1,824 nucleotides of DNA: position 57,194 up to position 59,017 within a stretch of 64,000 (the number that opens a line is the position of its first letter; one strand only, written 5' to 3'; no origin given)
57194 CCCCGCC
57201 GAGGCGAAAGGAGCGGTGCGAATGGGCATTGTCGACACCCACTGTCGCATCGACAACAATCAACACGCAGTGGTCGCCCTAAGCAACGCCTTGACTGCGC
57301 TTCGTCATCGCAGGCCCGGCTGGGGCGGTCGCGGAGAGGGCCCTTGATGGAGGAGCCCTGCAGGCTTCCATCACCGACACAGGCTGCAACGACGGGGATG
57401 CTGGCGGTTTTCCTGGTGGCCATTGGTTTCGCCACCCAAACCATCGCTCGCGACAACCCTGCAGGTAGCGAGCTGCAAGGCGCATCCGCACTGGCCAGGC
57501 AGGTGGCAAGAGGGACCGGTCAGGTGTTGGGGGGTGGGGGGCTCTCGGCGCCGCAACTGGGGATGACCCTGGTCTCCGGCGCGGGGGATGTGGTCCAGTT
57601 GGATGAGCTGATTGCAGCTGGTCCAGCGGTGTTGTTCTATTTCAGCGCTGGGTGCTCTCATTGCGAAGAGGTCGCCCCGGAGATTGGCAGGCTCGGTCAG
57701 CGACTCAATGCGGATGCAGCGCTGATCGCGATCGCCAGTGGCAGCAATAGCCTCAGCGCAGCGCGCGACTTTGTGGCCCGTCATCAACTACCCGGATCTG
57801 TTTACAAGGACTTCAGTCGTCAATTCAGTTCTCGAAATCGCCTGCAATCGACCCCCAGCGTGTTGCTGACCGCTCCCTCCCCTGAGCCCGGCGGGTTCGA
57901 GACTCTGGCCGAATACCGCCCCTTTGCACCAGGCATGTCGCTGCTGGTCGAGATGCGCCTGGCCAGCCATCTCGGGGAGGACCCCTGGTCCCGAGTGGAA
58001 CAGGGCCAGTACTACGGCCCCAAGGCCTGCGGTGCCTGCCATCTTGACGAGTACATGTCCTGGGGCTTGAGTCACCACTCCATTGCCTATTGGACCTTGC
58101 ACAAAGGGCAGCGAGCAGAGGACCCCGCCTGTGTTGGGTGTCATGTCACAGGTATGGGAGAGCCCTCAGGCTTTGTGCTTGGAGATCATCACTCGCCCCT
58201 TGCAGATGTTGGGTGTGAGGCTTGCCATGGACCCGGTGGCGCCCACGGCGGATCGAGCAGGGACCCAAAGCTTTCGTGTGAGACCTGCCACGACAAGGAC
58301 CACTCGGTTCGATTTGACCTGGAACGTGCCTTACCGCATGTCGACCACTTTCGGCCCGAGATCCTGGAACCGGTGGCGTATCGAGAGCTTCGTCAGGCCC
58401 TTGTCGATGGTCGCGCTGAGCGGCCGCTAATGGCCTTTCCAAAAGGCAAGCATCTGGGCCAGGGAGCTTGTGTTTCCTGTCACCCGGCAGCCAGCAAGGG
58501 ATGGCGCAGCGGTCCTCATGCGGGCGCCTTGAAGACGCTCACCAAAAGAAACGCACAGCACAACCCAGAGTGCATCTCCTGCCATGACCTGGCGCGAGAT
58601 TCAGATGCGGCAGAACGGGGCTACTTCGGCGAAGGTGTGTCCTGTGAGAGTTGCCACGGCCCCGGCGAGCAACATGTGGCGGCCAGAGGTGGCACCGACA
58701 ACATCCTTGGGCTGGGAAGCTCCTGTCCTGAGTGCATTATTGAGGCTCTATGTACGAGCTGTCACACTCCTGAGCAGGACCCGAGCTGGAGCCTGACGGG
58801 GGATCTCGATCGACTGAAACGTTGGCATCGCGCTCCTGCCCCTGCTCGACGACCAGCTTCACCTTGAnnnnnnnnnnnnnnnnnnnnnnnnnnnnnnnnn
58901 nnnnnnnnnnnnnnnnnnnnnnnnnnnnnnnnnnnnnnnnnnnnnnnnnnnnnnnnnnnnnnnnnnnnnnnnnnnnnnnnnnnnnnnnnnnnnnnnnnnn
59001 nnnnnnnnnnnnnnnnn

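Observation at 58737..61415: RadC-like JAB domain fused to the N-terminus of a DinG/Rad3-family Fe-S helicase; about 130-bp convergent overlap with the cytochrome gene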

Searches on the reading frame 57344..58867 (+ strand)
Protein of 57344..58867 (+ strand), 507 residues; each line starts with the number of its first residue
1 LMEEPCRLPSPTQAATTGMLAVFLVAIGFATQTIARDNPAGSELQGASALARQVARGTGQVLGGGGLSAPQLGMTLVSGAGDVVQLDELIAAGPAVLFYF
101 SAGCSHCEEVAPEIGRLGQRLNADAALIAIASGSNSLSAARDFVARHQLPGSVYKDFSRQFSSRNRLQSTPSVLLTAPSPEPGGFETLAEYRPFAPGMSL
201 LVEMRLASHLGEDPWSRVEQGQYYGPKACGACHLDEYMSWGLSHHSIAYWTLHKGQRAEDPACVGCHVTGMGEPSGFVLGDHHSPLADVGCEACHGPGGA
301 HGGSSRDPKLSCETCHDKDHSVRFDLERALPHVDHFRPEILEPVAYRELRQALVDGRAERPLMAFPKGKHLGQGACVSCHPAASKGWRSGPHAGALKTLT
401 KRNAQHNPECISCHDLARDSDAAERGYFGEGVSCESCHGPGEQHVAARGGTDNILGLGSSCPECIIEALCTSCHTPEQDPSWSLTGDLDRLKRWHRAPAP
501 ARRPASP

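Call 3: search_protein_families(library=pfam, proteins=[window:57344-58867:+], max_evalue=0.01)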
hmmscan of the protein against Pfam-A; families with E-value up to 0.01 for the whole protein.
window:57344-58867:+ (507 aa): 7 families
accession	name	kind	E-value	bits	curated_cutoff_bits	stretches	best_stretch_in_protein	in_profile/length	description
PF13435.11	Cytochrome_C554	-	3.5e-23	82.8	20.8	2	228-296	1-84/84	Cytochrome c554 and c-prime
PF14522.11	Cytochrome_C7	-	6.6e-11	42.3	24.8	1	365-438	3-66/67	Cytochrome c7 and related cytochrome c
PF22113.1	Mtrc-MtrF_II-IV_dom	-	3.2e-07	30.5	30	1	290-443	8-168/176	Outer membrane cytochrome MtrC/MtrF-like, domains II/IV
PF00578.27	AhpC-TSA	-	3.4e-05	24.2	26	1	75-164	9-97/124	AhpC/TSA family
PF09699.15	Paired_CXXCH_1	-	0.00011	22.3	20.6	0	372-415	5-37/41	Doubled CXXCH motif (Paired_CXXCH_1)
PF14537.11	Cytochrom_c3_2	-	0.00016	22.5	25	0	287-327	5-44/79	Cytochrome c3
PF08534.16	Redoxin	-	0.001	19.3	26.6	1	68-163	5-100/148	Redoxin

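Call 4: search_protein_families(library=ncbifam, proteins=[window:57344-58867:+], max_evalue=0.01)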
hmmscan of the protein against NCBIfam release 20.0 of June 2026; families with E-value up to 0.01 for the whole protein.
window:57344-58867:+ (507 aa): 8 families
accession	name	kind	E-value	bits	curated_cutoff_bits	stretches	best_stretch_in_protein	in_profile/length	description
NF041198.1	UshA_like_PCGU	equivalog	1.8e-45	155.5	275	2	219-325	401-517/519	UshA-like (seleno)protein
NF043010.1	Cyt554_Nsmonas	equivalog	1.9e-13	50.3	400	1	221-307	26-127/238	cytochrome c-550 CycA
NF041028.1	decahem_GSU2203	exception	3.9e-10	39.4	325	1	427-482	63-116/317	GSU2203 family decaheme c-type cytochrome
TIGR03508.1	decahem_SO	subfamily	3.9e-09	36.4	192.2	1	430-483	33-86/258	DmsE family decaheme c-type cytochrome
TIGR03507.1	decahem_SO1788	subfamily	0.00055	18.5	209.3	0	227-270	270-305/672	OmcA/MtrC family decaheme c-type cytochrome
NF008659.0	PRK11659.1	equivalog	0.0022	17.7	184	0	407-478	46-121/188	cytochrome c nitrite reductase pentaheme subunit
TIGR04315.1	octaheme_Shew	subfamily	0.0026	16.9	375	1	375-441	189-253/440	tetrathionate reductase family octaheme c-type cytochrome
TIGR03153.1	cytochr_NrfH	equivalog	0.003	17.6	134.2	0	404-442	25-63/138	cytochrome c nitrite reductase small subunit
